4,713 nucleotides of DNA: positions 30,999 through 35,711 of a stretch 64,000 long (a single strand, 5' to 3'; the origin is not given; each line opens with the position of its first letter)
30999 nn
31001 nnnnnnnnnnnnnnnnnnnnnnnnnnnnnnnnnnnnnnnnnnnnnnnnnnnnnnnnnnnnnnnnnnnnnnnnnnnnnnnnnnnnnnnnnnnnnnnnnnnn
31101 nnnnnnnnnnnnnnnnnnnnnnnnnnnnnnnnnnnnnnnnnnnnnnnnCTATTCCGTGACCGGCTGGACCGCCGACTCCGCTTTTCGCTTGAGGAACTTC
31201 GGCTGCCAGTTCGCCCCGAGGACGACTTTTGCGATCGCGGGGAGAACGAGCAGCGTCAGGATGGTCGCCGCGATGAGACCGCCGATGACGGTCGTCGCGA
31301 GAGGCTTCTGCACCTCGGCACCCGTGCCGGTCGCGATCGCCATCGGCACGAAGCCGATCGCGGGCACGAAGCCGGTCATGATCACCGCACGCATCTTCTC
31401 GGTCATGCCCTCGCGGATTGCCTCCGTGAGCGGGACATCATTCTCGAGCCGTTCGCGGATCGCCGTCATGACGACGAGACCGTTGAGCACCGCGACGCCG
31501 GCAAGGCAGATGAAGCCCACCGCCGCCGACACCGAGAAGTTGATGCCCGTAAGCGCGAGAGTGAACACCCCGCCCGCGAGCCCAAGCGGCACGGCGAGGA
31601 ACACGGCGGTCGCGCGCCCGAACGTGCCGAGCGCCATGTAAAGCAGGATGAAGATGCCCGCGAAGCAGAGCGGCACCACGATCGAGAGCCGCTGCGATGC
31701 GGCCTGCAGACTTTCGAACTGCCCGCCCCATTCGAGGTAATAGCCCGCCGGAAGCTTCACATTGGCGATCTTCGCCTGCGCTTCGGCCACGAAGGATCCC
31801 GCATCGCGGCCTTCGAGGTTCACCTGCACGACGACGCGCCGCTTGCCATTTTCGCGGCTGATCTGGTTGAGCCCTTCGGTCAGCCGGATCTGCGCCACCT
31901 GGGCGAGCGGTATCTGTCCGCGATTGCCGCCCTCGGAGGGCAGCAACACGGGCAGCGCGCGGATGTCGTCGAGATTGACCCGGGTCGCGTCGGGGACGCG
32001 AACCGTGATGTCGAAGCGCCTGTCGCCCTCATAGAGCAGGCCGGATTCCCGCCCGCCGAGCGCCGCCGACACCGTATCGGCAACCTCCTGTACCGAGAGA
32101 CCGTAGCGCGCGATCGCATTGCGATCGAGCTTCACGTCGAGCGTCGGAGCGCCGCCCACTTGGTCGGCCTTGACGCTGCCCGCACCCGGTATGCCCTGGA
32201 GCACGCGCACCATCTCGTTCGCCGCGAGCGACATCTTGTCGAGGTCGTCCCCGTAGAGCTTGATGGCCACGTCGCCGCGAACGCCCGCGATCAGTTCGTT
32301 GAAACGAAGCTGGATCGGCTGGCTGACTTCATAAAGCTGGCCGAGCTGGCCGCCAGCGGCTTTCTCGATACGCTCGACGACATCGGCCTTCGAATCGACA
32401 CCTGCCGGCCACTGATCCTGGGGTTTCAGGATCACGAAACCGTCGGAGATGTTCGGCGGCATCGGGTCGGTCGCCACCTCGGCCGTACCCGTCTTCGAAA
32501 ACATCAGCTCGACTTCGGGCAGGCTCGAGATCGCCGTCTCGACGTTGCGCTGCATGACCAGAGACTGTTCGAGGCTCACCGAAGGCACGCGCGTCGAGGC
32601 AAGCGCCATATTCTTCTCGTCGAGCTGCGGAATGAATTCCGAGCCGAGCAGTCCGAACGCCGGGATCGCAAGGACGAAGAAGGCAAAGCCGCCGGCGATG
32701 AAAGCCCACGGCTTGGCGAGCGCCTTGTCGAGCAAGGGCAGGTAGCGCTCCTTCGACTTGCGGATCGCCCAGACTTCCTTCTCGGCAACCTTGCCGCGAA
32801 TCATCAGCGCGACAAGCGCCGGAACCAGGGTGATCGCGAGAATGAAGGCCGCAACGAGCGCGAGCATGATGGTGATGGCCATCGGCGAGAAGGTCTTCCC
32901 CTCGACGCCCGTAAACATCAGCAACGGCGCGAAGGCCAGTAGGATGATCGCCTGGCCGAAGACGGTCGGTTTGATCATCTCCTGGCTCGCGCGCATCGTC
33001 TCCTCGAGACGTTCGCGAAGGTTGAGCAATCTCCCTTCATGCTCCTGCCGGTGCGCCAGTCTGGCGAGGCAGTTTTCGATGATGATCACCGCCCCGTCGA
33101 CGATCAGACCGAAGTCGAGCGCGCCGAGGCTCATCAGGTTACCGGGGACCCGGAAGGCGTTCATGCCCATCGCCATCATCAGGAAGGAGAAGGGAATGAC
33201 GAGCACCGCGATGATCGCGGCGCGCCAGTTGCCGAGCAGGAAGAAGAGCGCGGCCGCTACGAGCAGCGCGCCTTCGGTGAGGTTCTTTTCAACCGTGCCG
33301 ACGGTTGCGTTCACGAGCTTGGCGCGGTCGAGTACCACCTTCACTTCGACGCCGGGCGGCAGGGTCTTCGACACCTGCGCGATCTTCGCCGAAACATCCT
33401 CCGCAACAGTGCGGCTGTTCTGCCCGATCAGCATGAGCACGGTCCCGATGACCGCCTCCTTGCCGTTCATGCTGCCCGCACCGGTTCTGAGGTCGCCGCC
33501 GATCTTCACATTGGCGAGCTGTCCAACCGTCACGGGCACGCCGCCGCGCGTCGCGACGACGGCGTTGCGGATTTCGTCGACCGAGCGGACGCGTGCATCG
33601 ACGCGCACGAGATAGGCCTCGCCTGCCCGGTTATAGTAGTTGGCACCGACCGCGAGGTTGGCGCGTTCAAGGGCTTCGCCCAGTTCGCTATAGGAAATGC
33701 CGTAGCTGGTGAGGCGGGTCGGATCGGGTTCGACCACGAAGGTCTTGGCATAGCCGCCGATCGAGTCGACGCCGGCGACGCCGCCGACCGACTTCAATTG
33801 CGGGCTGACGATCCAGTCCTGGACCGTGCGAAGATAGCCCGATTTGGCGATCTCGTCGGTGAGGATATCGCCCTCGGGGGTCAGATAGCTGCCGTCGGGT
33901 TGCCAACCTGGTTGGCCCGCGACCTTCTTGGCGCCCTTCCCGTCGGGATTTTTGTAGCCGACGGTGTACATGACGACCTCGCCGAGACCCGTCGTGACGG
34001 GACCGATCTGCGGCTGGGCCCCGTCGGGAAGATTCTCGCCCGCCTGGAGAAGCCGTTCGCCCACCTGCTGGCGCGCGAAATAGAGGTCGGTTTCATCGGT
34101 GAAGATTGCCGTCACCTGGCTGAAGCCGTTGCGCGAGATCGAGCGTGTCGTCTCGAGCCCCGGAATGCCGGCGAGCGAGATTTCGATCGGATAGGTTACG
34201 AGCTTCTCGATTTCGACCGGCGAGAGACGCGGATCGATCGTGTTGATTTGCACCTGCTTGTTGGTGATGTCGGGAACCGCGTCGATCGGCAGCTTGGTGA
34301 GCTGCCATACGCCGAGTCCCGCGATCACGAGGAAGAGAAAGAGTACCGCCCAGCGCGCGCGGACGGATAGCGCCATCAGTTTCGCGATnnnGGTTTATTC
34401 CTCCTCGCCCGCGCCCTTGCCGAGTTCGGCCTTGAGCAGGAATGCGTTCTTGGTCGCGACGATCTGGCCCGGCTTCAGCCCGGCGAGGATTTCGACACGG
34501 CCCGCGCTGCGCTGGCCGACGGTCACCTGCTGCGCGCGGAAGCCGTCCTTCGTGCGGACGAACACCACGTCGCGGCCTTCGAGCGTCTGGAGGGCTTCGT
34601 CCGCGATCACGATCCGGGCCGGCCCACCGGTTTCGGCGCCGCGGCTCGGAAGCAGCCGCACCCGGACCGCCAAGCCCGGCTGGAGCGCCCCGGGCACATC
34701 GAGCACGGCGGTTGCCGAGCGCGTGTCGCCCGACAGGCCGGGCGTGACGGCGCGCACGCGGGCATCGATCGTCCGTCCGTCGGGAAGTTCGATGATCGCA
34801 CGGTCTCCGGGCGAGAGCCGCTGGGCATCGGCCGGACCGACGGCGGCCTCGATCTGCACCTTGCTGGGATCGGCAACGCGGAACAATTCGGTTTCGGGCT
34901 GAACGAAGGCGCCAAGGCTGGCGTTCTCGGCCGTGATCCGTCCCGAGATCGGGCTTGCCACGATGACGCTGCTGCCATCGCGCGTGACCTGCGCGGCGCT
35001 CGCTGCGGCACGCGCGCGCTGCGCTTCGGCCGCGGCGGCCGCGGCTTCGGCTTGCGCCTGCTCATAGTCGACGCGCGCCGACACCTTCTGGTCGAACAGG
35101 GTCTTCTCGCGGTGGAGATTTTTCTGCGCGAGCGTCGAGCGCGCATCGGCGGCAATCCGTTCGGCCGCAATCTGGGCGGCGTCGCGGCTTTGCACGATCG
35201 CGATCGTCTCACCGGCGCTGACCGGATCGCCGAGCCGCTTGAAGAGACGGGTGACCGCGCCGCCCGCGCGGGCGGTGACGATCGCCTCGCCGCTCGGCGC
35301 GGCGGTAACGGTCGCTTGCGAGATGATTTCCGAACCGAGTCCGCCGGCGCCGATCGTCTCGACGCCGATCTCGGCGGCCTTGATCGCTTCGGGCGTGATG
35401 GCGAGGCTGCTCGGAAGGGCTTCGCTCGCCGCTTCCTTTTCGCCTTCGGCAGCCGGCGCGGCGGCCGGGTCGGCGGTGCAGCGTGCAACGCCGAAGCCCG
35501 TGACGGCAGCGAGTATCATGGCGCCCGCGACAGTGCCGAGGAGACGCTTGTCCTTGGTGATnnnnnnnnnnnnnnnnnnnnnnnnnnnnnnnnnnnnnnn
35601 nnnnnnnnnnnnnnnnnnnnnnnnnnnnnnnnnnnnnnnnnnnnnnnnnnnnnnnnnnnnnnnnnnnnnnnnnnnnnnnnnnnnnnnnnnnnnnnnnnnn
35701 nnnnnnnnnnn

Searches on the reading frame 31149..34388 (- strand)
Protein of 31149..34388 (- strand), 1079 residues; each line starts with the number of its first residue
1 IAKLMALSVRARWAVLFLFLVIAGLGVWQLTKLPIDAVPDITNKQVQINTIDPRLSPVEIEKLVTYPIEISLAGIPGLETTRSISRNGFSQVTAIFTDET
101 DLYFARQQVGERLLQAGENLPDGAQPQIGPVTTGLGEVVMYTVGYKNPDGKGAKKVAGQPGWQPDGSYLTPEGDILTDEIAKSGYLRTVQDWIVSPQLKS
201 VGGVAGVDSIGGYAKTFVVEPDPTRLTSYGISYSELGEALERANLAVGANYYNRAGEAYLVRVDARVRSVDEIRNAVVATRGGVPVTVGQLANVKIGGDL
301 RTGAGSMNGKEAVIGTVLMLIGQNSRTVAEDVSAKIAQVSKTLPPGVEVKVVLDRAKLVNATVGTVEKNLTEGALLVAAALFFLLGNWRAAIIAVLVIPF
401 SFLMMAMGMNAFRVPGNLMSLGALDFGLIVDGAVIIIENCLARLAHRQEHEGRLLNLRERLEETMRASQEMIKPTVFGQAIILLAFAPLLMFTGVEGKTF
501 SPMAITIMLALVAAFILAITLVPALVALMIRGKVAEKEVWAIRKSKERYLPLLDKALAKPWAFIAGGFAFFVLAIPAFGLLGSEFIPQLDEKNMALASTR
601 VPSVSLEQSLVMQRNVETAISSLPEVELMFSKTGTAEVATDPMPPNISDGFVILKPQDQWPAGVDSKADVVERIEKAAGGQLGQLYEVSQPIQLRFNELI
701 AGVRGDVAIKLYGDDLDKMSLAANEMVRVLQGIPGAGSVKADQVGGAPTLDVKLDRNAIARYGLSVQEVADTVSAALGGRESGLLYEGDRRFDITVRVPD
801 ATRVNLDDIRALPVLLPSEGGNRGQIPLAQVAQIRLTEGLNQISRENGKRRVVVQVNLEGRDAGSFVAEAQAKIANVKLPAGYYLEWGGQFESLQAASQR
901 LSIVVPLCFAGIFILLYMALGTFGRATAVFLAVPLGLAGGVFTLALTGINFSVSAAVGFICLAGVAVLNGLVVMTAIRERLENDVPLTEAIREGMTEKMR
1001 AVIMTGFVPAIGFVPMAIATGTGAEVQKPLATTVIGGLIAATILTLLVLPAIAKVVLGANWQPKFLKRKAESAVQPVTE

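Call 104: search_protein_families(library=pfam, proteins=[window:31149-34388:-], max_evalue=0.00001)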
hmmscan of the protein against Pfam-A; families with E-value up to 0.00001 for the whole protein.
window:31149-34388:- (1079 aa): 1 family
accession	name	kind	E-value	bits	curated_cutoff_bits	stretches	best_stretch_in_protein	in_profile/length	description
PF00873.25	ACR_tran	-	7.6e-263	875.2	28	1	5-1052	2-1016/1021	AcrB/AcrD/AcrF family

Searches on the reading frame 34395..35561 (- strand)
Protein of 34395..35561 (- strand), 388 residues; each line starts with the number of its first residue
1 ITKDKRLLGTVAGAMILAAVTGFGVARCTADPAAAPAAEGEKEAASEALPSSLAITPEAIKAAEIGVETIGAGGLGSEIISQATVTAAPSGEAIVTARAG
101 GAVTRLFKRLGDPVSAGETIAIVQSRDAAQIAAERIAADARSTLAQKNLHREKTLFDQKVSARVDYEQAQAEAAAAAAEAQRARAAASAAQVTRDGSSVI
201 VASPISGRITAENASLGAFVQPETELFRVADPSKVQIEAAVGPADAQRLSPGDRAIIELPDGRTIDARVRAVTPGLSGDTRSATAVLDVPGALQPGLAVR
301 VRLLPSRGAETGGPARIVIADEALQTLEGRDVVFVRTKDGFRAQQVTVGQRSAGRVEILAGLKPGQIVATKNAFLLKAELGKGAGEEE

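Call 104: search_protein_families(library=pfam, proteins=[window:34395-35561:-], max_evalue=0.00001)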
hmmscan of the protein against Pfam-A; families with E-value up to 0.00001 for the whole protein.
window:34395-35561:- (388 aa): 2 families
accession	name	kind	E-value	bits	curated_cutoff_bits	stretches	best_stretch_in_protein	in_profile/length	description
PF16576.10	HlyD_D23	-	4.6e-21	75.5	30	1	79-289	6-201/214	Barrel-sandwich domain of CusB or HlyD membrane-fusion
PF13437.12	HlyD_3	-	2.5e-15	57.5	22.2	1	201-292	2-96/106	HlyD family secretion protein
